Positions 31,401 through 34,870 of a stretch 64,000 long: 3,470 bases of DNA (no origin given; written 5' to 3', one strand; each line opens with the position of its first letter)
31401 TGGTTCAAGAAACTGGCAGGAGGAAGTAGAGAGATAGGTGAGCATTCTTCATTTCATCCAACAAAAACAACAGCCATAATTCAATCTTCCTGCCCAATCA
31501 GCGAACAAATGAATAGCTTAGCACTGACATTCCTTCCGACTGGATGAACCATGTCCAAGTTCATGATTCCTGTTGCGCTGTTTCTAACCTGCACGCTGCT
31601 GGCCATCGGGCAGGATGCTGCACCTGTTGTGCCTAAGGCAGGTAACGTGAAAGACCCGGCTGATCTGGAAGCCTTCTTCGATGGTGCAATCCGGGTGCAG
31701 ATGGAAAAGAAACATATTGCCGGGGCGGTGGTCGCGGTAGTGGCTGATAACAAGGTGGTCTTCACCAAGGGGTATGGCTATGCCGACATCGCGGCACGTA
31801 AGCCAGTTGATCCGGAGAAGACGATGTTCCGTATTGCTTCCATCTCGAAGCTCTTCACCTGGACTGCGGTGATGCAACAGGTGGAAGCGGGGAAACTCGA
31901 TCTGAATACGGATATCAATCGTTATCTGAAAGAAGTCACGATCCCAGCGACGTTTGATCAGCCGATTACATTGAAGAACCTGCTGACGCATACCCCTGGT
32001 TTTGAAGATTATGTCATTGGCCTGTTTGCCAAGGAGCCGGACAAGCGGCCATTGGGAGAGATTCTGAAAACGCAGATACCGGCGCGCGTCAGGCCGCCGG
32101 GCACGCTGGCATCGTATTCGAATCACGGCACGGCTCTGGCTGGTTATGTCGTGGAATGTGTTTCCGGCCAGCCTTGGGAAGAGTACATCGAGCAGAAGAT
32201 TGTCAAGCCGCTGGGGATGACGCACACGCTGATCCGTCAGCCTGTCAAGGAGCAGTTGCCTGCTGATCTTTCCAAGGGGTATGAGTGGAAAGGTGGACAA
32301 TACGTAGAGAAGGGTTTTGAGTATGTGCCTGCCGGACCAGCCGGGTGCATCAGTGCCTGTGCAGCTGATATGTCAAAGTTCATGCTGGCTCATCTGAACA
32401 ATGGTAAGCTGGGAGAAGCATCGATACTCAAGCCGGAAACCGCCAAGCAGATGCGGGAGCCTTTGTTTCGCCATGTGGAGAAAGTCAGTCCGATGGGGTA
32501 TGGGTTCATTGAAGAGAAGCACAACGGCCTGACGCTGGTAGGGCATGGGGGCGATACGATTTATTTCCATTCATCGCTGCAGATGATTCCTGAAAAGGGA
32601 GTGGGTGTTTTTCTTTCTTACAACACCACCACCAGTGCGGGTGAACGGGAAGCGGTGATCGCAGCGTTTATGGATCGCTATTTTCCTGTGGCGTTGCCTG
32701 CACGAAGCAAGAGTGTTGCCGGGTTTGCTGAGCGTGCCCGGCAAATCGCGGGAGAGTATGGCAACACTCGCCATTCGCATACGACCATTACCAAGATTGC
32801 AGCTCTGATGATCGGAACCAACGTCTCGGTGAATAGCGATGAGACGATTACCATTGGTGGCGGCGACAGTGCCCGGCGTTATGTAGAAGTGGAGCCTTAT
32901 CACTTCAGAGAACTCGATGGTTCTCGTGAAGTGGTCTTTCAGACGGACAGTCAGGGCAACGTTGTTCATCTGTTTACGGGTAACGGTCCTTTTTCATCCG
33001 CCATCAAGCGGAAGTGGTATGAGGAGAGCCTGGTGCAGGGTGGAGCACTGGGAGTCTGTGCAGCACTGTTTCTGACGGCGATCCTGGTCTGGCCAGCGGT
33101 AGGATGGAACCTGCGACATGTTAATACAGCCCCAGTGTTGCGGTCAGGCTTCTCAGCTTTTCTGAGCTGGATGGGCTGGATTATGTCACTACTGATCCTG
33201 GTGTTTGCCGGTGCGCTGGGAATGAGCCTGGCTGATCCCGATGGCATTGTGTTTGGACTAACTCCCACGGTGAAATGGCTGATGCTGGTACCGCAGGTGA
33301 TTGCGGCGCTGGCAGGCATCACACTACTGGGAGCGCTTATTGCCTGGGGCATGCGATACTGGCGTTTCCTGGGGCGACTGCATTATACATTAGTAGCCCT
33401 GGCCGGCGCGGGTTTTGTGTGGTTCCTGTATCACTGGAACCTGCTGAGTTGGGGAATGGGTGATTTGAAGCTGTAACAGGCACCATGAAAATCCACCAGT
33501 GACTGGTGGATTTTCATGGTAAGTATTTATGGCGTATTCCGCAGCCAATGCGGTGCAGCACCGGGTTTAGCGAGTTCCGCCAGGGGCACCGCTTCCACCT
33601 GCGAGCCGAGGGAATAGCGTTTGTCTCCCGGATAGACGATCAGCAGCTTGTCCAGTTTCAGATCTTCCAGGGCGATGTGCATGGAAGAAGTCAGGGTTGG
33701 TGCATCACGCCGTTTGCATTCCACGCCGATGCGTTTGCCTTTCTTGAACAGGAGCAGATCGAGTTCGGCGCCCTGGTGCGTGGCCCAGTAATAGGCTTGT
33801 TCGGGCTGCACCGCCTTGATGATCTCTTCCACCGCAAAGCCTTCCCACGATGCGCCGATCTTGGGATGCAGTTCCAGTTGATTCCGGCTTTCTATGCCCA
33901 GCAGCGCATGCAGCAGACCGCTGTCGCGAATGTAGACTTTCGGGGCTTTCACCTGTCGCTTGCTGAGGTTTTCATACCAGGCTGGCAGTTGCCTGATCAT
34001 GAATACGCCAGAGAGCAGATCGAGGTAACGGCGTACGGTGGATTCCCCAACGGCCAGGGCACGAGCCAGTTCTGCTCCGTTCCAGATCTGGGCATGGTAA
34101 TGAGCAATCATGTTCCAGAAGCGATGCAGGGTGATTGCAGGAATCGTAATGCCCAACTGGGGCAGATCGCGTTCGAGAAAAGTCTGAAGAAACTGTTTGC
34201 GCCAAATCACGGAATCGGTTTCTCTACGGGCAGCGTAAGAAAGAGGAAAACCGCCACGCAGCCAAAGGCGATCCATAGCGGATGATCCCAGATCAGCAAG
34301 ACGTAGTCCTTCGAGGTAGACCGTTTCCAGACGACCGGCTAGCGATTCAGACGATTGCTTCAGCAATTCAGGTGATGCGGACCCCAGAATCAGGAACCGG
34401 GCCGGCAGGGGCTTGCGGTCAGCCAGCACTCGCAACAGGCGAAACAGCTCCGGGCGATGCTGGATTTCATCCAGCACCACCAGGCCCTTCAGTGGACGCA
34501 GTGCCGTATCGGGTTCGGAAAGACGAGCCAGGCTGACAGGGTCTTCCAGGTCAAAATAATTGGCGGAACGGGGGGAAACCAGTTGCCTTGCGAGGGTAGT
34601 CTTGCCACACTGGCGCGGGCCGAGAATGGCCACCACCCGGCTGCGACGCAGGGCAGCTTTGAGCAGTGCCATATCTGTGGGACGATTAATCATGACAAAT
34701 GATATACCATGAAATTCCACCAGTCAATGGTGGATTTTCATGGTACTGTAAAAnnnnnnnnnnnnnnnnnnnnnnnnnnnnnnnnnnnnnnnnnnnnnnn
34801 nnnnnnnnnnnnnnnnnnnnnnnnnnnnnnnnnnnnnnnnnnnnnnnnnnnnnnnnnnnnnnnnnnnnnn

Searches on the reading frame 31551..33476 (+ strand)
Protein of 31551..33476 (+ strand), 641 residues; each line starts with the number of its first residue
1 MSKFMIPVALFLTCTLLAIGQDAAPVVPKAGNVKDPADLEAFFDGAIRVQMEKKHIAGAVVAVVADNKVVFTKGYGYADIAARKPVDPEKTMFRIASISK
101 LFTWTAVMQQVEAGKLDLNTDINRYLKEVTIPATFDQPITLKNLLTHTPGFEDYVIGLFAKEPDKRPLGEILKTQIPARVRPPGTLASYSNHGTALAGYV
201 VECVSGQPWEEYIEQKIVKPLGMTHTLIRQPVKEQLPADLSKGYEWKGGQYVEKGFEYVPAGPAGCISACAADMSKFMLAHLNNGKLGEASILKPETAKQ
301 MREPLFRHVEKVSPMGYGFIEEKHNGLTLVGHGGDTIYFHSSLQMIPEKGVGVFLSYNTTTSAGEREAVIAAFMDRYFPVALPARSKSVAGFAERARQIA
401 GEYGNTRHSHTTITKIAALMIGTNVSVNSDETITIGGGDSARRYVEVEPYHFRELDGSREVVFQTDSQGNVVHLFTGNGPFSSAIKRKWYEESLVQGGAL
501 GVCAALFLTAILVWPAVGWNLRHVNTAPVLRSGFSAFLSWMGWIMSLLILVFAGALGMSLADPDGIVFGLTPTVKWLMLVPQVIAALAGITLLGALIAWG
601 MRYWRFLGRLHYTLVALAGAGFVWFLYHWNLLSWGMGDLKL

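Call 116: search_protein_families(library=pfam, proteins=[window:31551-33476:+], max_evalue=0.001)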
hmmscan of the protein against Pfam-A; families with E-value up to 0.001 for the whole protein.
window:31551-33476:+ (641 aa): 2 families
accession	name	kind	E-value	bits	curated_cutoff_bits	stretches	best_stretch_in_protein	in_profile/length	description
PF00144.29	Beta-lactamase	-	6.5e-67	226.5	27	1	43-367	1-318/329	Beta-lactamase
PF13354.11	Beta-lactamase2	-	0.00023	21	22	0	91-122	19-50/214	Beta-lactamase enzyme family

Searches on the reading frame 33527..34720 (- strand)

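Call 116: search_protein_families(library=pfam, proteins=[window:33527-34720:-], max_evalue=0.001)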
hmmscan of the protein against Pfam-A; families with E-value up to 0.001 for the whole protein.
window:33527-34720:- (397 aa): 5 families
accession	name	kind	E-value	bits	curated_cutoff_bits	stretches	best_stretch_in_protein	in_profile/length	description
PF13635.12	DUF4143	-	2e-44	151.6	28.1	1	183-337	1-159/160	Domain of unknown function (DUF4143)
PF13173.12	AAA_14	-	5.4e-23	81.8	27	1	27-141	2-125/129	AAA domain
PF13401.12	AAA_22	-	0.00011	23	27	0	27-59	5-33/130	AAA domain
PF20720.3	nSTAND3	-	0.00063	19.9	27.2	0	21-83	11-71/155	Novel STAND NTPase 3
PF01637.24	ATPase_2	-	0.00092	19.5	33.2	0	12-51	3-44/225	ATPase domain predominantly from Archaea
